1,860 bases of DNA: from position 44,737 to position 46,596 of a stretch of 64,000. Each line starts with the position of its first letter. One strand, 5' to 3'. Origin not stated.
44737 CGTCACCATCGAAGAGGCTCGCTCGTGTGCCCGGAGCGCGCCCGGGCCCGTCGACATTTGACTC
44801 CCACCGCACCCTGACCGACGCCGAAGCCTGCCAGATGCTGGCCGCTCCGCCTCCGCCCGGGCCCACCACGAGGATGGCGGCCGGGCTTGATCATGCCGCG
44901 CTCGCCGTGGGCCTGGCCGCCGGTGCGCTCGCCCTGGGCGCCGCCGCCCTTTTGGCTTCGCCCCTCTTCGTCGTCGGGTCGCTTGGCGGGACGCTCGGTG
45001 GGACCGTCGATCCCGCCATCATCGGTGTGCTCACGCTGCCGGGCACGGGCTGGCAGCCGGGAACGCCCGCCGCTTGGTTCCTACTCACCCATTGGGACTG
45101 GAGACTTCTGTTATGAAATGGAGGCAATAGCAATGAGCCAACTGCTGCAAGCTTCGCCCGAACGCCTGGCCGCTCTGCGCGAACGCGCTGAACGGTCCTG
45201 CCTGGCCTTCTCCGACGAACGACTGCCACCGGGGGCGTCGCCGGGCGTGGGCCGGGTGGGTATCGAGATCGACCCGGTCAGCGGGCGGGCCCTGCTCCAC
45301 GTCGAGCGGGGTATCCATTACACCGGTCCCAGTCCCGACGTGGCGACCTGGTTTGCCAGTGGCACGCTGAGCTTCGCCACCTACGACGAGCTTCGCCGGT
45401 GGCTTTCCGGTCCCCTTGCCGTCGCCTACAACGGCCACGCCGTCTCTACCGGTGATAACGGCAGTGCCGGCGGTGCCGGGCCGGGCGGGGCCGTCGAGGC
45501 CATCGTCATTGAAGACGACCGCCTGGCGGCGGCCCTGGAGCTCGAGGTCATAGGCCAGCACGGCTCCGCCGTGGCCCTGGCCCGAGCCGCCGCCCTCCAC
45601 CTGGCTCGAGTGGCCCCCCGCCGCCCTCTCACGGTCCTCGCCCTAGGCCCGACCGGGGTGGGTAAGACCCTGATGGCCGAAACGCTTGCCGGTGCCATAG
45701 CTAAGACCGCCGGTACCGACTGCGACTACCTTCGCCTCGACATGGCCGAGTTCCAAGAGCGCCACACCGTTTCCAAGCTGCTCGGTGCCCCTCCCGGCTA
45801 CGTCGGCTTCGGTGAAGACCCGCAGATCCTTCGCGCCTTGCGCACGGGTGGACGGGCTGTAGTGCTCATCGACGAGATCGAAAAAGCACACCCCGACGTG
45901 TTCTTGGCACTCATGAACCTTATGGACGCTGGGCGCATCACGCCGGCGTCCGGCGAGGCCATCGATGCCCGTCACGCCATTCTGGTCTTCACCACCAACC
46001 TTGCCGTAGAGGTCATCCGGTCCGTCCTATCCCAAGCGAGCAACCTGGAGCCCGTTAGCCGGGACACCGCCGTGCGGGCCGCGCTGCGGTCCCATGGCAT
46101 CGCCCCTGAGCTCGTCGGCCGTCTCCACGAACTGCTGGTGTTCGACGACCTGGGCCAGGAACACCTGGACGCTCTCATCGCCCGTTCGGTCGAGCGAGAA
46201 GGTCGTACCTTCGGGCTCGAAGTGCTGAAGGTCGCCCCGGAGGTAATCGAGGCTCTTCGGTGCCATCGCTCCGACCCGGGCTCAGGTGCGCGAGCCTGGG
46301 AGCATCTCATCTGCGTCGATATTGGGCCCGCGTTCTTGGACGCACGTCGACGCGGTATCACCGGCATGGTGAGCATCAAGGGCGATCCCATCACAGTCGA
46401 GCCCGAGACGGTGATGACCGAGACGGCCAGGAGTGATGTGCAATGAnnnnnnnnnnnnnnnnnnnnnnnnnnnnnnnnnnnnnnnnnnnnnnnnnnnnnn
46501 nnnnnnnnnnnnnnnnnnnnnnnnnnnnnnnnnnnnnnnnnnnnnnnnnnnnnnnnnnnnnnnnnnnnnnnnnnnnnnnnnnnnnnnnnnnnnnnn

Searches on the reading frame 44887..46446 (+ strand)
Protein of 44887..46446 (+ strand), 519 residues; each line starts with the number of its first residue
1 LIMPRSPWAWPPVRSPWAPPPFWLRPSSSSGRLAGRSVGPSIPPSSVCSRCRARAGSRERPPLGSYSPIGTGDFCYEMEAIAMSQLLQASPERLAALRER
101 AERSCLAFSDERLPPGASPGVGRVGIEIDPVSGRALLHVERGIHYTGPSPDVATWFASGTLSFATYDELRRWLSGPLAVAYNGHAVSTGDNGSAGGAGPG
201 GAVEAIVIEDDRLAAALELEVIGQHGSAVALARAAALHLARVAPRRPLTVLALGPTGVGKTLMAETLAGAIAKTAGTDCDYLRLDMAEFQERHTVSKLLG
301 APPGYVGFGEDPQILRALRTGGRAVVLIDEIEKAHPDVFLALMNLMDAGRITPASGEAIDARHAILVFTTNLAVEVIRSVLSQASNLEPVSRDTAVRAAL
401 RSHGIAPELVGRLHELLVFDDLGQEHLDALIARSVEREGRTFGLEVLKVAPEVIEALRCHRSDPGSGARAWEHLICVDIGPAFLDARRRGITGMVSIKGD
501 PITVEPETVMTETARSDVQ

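Call 4: search_protein_families(library=pfam, proteins=[window:44887-46446:+], max_evalue=0.01)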
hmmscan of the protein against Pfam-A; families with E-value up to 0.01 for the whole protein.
window:44887-46446:+ (519 aa): 8 families
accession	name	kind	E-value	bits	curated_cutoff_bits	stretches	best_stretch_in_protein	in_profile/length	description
PF07724.20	AAA_2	-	1.1e-36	126.8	27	1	249-415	5-165/166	AAA domain (Cdc48 subfamily)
PF07728.20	AAA_5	-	7.2e-10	39.5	22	1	250-379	2-129/139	AAA domain (dynein-related subfamily)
PF00004.35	AAA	-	1.7e-07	32.2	21.2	1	250-379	1-117/131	ATPase family associated with various cellular activities (AAA)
PF00158.32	Sigma54_activat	-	1.5e-06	28.4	20.2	1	238-372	13-143/168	Sigma-54 interaction domain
PF06309.17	Torsin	-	9.3e-05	23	27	1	206-287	12-92/127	Torsin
PF13191.12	AAA_16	-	0.00011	23.1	32.6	1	237-350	14-104/167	AAA ATPase domain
PF13401.12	AAA_22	-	0.00039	21.2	27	1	251-348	9-110/130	AAA domain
PF07726.17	AAA_3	-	0.0057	17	27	0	324-375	64-114/131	ATPase family associated with various cellular activities (AAA)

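Call 5: search_protein_families(library=ncbifam, proteins=[window:44887-46446:+], max_evalue=0.01)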
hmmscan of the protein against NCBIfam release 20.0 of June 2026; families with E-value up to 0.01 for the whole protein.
window:44887-46446:+ (519 aa): 11 families
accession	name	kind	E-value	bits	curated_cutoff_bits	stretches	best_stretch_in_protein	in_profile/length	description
TIGR03346.1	chaperone_ClpB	equivalog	1.9e-50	172.1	1232.1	1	213-475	559-818/853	ATP-dependent chaperone ClpB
NF033606.1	heat_AAA_ClpK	exception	3.7e-44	150.8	1900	1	217-481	611-877/949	heat shock survival AAA family ATPase ClpK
TIGR02639.1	ClpA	equivalog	1e-43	149.6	993.15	1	213-484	451-716/734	ATP-dependent Clp protease ATP-binding subunit ClpA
NF008118.0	PRK10865.1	equivalog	1.2e-43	149.1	1417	1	213-476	562-822/857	ATP-dependent chaperone ClpB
TIGR03345.1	VI_ClpV1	equivalog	1.3e-43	149.5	884.95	1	212-482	559-830/852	type VI secretion system ATPase TssH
NF033607.0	disagg_AAA_ClpG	exception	4.6e-39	134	1900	1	216-441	589-813/932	AAA family protein disaggregase ClpG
NF008263.0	PRK11034.1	equivalog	4.5e-36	124.1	1350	1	213-432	452-663/758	ATP-dependent Clp protease ATP-binding subunit ClpA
NF003745.1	PRK05342.1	equivalog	4.9e-07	29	359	1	211-270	63-132/418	ATP-dependent Clp protease ATP-binding subunit ClpX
TIGR00382.1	clpX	equivalog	0.00042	19.4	370.75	0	250-270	120-140/414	ATP-dependent protease ATP-binding subunit ClpX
NF038308.1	RNA_repair_RtcR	equivalog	0.0037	16.1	650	1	238-300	195-257/530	RNA repair transcriptional activator RtcR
TIGR02928.1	TIGR02928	subfamily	0.0085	15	181.3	0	245-277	38-70/366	orc1/cdc6 family replication initiation protein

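Call 7: search_protein_families(library=padloc, proteins=[window:44887-46446:+], max_evalue=0.01)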
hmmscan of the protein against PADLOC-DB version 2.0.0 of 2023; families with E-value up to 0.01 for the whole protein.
window:44887-46446:+ (519 aa): 6 families
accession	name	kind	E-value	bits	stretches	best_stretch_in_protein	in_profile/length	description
PDLC04606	PDC-M37B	-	5.6e-22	76.4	1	248-382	175-304/390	-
PDLC04605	PDC-M37B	-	2e-17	61.5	1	239-374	296-426/518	-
PDLC03838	DolB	-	1e-10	39.4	1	215-373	135-279/375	-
PDLC01994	RtcR_PspF1--CARF_AAA_HTH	-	6.7e-05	20.1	1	233-382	168-310/468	-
PDLC01993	RtcR--CARF_AAA_HTH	-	8.3e-05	19.2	1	239-361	196-317/523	-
PDLC00914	TRIP13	-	0.00051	17.6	1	239-285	64-109/302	TRIP13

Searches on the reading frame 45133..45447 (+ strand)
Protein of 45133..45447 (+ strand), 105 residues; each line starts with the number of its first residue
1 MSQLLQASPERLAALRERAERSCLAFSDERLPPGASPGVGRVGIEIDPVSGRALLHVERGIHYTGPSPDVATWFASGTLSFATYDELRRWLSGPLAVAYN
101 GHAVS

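Call 58: search_solved_structures(query=A6, max_evalue=10, show_alignments=2)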
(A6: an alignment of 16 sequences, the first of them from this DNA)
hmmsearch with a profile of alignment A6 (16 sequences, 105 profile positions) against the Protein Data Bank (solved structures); distinct sequences matched with E-value up to 10: 0.

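Call 59: search_protein_families(library=pfam, alignment_id=A6, max_evalue=10)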
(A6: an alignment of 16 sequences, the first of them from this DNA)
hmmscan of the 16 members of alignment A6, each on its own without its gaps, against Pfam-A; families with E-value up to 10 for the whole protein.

A. member 1, seq(105 aa): 0 families

B. families by the number of members that match (of 16 scanned): 0 families

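Call 60: find_homologous_proteins(query=A6, max_evalue=0.001)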
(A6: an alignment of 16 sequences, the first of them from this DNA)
Query A6 (16 sequences) (105 aa, profile of the alignment): 2 proteins with E <= 0.001 among 1536 candidates.
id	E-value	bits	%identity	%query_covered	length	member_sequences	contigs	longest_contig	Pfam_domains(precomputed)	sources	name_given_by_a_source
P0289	8.2e-35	136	34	95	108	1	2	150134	-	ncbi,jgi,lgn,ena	-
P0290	1.2e-11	62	28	87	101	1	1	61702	-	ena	-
